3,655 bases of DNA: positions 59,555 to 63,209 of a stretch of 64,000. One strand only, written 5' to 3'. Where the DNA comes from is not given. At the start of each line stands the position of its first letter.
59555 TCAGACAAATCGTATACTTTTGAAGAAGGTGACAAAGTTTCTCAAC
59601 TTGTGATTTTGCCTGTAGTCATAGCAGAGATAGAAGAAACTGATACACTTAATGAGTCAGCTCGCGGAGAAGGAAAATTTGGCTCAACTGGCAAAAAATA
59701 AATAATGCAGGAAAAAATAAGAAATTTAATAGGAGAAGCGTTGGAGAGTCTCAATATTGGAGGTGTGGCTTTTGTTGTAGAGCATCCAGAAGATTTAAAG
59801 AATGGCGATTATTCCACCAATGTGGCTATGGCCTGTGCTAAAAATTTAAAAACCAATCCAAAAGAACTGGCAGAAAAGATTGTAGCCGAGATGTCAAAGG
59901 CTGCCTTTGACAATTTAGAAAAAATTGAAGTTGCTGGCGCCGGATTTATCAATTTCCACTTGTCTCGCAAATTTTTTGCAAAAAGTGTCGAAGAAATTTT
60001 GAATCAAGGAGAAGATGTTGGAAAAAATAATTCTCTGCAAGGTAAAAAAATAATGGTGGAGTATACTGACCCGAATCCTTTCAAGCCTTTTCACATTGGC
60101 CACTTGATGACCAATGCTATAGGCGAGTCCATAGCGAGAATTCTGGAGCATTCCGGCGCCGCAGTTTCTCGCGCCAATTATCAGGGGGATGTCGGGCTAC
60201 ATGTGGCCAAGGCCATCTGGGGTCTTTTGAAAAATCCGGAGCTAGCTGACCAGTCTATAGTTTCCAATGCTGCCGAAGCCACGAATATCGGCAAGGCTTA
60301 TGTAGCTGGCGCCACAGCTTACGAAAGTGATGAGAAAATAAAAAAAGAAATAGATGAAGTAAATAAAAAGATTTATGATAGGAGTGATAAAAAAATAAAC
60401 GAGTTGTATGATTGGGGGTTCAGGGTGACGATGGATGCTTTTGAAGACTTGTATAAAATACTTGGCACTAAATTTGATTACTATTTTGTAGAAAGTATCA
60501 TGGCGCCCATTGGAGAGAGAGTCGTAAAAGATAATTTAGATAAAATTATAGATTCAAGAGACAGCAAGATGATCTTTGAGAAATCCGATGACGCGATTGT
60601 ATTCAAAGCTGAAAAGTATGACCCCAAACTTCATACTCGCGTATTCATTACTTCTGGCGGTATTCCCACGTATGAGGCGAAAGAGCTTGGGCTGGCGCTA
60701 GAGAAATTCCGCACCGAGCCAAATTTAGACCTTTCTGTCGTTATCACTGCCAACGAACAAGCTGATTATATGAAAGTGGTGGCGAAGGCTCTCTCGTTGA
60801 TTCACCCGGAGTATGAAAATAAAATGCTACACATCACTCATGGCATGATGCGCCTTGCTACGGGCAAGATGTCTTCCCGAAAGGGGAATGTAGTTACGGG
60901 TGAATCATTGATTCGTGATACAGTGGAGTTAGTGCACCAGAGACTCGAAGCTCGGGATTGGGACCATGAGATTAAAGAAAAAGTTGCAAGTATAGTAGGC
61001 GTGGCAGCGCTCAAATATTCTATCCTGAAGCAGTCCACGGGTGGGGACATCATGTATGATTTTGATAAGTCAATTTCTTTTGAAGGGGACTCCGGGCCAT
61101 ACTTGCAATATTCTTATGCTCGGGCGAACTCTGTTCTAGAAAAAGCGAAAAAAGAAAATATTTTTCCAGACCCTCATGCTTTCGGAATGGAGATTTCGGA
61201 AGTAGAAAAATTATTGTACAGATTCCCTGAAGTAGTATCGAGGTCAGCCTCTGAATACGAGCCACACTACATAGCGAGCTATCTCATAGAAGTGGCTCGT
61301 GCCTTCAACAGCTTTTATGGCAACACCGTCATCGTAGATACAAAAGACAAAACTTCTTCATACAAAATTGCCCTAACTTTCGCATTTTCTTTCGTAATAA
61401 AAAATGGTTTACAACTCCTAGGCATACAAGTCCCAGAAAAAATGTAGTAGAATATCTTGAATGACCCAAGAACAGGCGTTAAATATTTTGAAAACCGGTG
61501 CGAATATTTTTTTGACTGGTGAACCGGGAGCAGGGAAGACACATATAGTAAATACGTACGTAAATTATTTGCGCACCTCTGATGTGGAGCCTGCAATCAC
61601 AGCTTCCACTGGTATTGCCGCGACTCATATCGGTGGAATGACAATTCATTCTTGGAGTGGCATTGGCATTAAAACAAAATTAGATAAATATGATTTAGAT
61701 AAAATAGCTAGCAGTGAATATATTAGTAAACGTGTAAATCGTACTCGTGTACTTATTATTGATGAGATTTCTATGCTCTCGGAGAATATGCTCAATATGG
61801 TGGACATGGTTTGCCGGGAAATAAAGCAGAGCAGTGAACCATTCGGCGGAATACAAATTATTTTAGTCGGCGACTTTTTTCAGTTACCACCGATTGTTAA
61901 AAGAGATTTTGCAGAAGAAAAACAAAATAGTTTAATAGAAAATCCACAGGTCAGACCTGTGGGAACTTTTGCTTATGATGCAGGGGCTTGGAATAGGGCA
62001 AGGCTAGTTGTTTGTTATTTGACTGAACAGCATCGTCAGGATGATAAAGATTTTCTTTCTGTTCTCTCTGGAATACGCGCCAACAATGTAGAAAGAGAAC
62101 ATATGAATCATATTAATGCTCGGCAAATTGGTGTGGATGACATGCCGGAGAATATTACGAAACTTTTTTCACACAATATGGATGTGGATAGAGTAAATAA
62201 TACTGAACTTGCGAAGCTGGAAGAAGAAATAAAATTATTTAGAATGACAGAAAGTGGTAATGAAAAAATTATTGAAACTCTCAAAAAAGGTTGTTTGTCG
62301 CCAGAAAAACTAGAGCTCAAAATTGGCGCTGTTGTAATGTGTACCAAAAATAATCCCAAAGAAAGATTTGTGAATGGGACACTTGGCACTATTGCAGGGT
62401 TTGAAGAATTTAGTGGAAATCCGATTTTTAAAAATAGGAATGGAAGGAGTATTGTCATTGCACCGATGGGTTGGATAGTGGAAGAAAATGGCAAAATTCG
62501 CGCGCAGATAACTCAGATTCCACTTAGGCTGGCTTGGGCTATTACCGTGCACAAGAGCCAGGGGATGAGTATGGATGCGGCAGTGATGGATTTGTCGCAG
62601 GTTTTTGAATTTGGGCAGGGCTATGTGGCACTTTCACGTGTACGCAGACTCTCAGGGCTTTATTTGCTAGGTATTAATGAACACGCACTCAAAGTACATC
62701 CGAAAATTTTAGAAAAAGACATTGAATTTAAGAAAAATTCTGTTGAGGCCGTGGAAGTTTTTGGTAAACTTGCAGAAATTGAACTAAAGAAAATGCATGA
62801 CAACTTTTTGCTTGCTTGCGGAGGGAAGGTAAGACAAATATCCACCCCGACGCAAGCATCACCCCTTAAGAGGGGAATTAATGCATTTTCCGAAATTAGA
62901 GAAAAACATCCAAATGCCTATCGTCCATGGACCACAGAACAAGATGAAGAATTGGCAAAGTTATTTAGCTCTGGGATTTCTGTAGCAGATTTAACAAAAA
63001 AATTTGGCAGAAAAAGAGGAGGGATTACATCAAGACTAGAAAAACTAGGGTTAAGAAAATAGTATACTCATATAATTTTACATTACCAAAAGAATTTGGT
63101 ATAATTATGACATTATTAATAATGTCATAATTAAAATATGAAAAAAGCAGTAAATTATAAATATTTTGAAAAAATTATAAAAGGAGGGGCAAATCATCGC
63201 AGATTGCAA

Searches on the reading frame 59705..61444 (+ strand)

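Call 59: search_protein_families(library=pfam, proteins=[window:59705-61444:+], max_evalue=0.0001)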
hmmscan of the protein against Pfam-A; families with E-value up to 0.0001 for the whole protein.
window:59705-61444:+ (580 aa): 3 families
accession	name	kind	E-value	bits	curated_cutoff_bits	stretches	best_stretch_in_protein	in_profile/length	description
PF00750.26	tRNA-synt_1d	-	1.2e-35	123.6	23.3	1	95-453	2-349/349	tRNA synthetases class I (R), catalytic domain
PF05746.21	DALR_1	-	7.5e-27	94.2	22.3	1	467-580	1-117/117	DALR anticodon binding domain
PF03485.21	Arg_tRNA_synt_N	-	1.3e-22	80.6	21.5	1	4-86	2-85/85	Arginyl tRNA synthetase N terminal domain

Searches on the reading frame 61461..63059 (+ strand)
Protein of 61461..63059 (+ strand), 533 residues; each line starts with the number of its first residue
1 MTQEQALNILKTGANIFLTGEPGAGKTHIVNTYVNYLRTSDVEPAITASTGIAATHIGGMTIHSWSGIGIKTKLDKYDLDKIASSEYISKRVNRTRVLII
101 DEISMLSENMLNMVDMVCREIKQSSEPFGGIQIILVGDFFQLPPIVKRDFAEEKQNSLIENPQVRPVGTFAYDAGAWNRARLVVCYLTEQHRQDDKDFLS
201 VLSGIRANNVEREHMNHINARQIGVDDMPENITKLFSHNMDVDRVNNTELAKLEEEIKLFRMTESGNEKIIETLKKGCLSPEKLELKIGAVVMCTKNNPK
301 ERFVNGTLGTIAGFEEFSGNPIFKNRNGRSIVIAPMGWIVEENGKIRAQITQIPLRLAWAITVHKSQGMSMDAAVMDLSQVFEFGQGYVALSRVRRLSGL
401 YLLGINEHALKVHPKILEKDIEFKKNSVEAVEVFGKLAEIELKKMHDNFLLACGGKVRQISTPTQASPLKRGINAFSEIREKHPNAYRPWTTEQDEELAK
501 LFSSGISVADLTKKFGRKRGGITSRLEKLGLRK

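Call 59: search_protein_families(library=pfam, proteins=[window:61461-63059:+], max_evalue=0.0001)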
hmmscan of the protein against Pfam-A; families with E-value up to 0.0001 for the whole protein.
window:61461-63059:+ (533 aa): 6 families
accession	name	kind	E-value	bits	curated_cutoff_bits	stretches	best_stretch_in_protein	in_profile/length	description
PF05970.20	PIF1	-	5.2e-36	124.8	25.9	1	10-211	19-218/223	PIF1-like helicase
PF13245.12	AAA_19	-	1.5e-15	58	25.1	1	3-145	1-132/134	AAA domain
PF13604.12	AAA_30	-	4.7e-12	46.5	27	1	3-147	6-133/191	AAA domain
PF13401.12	AAA_22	-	7.8e-09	36.4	27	1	12-137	4-122/130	AAA domain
PF21530.3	Pif1_2B_dom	-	1e-06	28.8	23.9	1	272-314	4-47/47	DNA helicase Pif1, 2B domain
PF03266.21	NTPase_1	-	1.4e-05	25.5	23.9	0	15-42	1-28/168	NTPase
